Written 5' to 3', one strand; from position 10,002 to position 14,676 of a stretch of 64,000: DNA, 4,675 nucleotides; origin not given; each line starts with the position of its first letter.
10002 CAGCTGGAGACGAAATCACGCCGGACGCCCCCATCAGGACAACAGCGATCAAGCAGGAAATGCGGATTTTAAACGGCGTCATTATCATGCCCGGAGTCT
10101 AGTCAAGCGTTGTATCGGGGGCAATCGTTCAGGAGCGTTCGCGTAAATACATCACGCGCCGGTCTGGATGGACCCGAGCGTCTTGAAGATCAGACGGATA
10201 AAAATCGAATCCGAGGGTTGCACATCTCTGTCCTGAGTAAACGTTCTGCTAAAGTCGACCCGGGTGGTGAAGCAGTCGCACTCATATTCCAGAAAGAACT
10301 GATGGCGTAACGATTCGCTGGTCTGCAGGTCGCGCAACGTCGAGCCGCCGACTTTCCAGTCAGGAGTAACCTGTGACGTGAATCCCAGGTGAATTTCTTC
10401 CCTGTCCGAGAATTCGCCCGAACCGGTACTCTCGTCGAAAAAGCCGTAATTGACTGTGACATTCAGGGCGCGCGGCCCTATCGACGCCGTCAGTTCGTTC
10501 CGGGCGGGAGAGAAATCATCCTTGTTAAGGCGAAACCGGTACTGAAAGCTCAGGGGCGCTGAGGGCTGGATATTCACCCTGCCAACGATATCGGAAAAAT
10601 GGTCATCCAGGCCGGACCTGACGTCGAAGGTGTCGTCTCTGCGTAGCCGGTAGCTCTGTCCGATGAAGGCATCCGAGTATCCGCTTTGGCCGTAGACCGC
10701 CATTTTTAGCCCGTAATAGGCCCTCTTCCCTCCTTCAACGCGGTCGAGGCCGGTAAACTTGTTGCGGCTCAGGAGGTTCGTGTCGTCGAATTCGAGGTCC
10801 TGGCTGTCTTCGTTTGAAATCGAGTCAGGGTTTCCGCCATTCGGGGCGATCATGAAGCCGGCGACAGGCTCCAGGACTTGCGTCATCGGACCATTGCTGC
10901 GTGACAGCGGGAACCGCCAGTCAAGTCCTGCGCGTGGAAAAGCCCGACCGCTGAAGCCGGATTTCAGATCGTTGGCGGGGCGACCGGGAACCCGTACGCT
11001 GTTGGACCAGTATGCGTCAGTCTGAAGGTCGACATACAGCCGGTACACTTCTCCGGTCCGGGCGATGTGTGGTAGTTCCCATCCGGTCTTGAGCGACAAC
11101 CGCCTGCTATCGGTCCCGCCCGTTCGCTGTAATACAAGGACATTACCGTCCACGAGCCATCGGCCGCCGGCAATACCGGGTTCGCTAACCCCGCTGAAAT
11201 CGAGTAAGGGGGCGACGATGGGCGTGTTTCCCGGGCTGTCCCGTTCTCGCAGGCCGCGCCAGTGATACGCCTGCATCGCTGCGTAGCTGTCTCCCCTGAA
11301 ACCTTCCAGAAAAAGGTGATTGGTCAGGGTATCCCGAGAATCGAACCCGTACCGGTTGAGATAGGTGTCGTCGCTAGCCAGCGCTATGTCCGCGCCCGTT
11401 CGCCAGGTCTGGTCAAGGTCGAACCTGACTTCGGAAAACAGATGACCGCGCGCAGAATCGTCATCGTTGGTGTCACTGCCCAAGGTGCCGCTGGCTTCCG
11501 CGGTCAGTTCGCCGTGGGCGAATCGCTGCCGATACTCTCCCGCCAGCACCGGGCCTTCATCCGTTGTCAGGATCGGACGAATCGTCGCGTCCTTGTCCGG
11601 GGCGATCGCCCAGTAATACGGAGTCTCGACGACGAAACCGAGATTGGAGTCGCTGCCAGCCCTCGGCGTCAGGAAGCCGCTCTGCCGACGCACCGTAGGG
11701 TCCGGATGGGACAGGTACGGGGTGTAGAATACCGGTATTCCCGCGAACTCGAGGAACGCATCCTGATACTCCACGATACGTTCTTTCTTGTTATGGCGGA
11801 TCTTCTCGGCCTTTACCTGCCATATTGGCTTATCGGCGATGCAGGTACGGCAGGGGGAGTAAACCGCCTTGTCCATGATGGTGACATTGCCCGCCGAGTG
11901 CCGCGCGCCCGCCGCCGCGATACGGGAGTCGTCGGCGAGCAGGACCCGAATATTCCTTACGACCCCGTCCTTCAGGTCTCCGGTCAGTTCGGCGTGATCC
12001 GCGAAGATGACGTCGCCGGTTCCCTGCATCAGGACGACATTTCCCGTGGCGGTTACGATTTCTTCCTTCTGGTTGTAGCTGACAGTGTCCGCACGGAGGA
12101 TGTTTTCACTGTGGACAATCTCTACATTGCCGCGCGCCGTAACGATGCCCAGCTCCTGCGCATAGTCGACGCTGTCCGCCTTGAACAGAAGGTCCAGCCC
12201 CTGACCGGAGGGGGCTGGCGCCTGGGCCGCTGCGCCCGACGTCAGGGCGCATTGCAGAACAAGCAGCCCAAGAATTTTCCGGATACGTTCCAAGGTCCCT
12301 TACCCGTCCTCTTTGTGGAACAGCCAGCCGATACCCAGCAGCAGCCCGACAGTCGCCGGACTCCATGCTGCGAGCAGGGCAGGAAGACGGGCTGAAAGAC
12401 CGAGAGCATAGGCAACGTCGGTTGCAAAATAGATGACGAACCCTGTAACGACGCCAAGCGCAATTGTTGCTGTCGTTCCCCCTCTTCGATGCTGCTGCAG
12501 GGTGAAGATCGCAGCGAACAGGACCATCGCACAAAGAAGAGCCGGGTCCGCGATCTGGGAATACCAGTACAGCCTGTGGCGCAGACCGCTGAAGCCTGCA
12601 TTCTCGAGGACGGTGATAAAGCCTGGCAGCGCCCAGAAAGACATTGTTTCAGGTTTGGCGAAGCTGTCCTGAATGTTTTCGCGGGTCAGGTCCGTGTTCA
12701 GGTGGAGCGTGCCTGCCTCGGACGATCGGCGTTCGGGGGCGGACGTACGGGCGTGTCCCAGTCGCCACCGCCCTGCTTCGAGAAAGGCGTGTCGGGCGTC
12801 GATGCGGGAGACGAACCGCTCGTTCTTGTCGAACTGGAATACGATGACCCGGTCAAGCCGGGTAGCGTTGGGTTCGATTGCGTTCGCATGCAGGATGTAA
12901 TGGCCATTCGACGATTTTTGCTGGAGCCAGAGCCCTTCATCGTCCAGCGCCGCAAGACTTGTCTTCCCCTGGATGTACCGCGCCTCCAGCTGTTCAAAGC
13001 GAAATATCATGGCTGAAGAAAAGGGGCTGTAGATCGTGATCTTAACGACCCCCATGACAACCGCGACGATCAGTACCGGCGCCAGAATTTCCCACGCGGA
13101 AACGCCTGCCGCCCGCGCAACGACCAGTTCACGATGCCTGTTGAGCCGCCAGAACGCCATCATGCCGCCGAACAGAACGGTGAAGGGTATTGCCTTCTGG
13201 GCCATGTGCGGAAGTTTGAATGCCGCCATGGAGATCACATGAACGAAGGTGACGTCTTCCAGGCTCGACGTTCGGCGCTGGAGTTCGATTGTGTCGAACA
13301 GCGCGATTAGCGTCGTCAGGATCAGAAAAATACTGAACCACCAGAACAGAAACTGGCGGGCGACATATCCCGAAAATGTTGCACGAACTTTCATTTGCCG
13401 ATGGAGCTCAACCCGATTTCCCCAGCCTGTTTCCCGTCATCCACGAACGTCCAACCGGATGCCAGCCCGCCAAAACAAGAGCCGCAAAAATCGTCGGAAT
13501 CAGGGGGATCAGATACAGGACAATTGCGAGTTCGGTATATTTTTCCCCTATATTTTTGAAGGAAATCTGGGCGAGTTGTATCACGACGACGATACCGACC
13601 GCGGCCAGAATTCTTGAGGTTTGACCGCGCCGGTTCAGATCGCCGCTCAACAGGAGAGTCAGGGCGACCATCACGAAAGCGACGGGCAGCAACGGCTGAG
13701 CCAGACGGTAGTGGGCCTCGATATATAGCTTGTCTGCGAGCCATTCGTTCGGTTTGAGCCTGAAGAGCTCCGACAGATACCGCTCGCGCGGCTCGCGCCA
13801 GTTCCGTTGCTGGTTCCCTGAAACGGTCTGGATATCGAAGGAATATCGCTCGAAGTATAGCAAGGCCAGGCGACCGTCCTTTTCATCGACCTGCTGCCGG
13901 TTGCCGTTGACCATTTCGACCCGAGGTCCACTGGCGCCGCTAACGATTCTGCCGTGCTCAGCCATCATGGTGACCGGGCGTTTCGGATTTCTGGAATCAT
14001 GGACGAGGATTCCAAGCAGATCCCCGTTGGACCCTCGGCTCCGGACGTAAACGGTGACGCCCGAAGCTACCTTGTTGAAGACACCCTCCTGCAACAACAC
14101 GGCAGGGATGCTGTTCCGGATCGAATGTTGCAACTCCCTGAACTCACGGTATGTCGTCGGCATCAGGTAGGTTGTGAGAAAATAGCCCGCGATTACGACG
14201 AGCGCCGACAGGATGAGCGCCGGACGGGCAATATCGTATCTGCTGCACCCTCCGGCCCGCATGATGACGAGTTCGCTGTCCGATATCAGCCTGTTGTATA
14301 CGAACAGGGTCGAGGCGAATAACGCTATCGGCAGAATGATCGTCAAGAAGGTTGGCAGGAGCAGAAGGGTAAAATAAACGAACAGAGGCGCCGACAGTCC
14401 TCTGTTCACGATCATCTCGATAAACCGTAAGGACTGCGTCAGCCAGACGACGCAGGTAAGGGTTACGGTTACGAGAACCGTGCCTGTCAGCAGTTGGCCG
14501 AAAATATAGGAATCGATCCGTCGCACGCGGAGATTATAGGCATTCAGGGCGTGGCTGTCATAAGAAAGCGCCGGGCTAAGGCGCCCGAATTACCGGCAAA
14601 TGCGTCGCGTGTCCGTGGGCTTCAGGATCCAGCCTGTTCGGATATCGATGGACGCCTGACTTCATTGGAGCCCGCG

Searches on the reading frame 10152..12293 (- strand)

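Call 4: search_protein_families(library=pfam, proteins=[window:10152-12293:-], max_evalue=0.01)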
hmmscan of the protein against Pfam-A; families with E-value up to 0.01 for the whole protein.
window:10152-12293:- (713 aa): 4 families
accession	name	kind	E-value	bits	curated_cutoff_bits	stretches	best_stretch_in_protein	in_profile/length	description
PF04453.20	LptD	-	1e-56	193.4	22.4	1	282-646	3-384/384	LPS transport system D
PF03968.19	LptD_N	-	1.6e-07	31.9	20.4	1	67-175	3-86/113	LptA/(LptD N-terminal domain) LPS transport protein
PF19838.5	LptD_2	-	0.00076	18.7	22.5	1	179-247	6-77/464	LptD protein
PF13100.11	OstA_2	-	0.0099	16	21.2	0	53-119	25-90/158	OstA-like protein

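Call 5: search_protein_families(library=ncbifam, proteins=[window:10152-12293:-], max_evalue=0.01)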
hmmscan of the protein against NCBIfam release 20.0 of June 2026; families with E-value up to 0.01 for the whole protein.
window:10152-12293:- (713 aa): 3 families
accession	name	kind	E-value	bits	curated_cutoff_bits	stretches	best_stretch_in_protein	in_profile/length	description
NF002997.0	PRK03761.1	equivalog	6.3e-42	143.7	683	2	38-314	54-339/783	LPS assembly protein LptD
NF003358.0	PRK04423.1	equivalog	4.7e-32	111.1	944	1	53-315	76-331/799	LPS-assembly protein LptD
TIGR03002.1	outer_YhbN_LptA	equivalog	3.4e-06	27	71.7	2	38-88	13-67/142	lipopolysaccharide transport periplasmic protein LptA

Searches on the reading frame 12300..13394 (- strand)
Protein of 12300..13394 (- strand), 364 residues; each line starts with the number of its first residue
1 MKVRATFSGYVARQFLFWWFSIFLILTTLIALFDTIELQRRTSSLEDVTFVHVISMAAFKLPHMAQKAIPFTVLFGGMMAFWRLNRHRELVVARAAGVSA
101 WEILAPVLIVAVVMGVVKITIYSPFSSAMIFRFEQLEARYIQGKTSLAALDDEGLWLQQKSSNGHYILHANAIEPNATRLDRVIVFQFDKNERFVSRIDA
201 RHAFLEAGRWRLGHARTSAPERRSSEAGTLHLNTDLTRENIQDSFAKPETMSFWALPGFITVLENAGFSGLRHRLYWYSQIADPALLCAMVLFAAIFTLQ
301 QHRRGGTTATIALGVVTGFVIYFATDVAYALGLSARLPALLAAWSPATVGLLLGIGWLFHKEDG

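Call 4: search_protein_families(library=pfam, proteins=[window:12300-13394:-], max_evalue=0.01)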
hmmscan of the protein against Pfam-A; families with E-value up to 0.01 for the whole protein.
window:12300-13394:- (364 aa): 3 families
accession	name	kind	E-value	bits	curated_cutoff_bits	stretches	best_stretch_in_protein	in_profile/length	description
PF03739.19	LptF_LptG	-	1e-63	216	27.9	1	10-358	2-351/353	Lipopolysaccharide export system permease LptF/LptG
PF18900.5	DUF5656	-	0.0004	20.2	23.3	1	249-335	54-140/242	Protein of unknown function (DUF5656)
PF02687.27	FtsX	-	0.006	17.1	25.5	1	74-133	14-73/120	FtsX-like permease C-terminal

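Call 5: search_protein_families(library=ncbifam, proteins=[window:12300-13394:-], max_evalue=0.01)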
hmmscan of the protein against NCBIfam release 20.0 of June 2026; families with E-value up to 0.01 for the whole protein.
window:12300-13394:- (364 aa): 2 families
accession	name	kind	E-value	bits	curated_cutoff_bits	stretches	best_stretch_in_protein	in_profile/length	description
TIGR04408.1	LptG_lptG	equivalog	2.1e-80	270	240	1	7-360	2-350/351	LPS export ABC transporter permease LptG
TIGR04407.1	LptF_YjgP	equivalog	2e-22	79.4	230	1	8-359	3-346/347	LPS export ABC transporter permease LptF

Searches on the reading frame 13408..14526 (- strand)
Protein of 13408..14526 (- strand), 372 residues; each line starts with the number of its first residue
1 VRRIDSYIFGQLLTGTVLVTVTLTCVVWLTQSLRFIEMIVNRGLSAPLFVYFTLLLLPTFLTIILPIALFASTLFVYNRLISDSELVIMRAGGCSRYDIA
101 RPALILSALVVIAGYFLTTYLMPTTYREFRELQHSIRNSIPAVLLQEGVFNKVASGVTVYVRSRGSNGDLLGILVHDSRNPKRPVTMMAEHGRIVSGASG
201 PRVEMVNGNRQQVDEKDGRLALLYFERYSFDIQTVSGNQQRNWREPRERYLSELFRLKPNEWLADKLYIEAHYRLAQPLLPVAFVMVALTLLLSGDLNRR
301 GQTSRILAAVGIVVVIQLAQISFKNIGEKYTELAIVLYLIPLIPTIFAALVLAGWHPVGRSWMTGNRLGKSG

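Call 4: search_protein_families(library=pfam, proteins=[window:13408-14526:-], max_evalue=0.01)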
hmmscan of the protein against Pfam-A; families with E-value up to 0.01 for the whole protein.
window:13408-14526:- (372 aa): 1 family
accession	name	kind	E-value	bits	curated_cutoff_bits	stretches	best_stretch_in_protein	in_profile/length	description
PF03739.19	LptF_LptG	-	1.3e-73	248.5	27.9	1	7-352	2-350/353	Lipopolysaccharide export system permease LptF/LptG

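Call 5: search_protein_families(library=ncbifam, proteins=[window:13408-14526:-], max_evalue=0.01)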
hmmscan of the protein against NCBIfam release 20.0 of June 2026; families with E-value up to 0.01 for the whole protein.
window:13408-14526:- (372 aa): 2 families
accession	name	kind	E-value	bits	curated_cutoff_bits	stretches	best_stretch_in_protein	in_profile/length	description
TIGR04407.1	LptF_YjgP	equivalog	3.9e-77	259.3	230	1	4-353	2-346/347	LPS export ABC transporter permease LptF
TIGR04408.1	LptG_lptG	equivalog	5.8e-26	90.9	240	1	4-353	2-348/351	LPS export ABC transporter permease LptG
